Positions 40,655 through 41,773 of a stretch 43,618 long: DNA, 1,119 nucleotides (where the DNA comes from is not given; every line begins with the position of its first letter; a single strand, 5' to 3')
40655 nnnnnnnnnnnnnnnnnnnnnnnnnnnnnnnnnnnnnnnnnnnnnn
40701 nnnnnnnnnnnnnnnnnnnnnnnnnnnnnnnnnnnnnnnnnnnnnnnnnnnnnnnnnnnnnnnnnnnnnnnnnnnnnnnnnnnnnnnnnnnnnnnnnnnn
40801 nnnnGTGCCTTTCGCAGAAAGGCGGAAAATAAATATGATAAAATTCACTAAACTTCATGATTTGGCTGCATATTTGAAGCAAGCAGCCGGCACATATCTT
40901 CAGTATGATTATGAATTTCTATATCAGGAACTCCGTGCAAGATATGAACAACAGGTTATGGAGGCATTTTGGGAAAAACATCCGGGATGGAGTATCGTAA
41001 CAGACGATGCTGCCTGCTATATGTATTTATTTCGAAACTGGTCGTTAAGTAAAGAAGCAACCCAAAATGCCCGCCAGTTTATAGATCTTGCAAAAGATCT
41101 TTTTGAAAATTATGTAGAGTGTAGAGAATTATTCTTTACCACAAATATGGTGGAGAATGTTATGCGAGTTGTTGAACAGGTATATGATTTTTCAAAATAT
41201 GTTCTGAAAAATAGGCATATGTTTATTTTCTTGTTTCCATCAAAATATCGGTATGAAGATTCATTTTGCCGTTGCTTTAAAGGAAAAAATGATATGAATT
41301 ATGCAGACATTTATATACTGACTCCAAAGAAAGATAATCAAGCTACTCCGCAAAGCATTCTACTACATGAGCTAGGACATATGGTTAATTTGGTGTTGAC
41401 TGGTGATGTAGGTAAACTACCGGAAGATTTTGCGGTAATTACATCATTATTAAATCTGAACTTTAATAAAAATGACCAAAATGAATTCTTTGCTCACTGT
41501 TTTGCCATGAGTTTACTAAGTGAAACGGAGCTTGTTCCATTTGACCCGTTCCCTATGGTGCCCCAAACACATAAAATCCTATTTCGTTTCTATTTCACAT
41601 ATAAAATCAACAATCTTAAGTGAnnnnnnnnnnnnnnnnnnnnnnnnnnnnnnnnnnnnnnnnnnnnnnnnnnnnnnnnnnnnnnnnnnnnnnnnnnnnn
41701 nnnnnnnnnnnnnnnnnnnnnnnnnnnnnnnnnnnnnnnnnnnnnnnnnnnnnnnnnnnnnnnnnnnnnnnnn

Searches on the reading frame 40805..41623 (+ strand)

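Call 13: search_protein_families(library=pfam, proteins=[window:40805-41623:+], max_evalue=0.01)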
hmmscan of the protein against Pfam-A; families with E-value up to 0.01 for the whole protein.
window:40805-41623:+ (272 aa): 1 family
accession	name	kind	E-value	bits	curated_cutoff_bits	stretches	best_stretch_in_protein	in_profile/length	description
PF07737.17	ATLF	-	6.5e-05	23.2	27.4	1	145-240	73-173/193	Anthrax toxin lethal factor, N- and C-terminal domain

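Call 42: search_protein_families(library=padloc, proteins=[window:40805-41623:+], max_evalue=0.001)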
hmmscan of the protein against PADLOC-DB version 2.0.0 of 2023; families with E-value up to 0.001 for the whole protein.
window:40805-41623:+ (272 aa): 0 families

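Call 52: search_protein_families(library=ncbifam, proteins=[window:40805-41623:+], max_evalue=0.001)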
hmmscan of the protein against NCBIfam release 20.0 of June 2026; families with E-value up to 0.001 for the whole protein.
window:40805-41623:+ (272 aa): 0 families
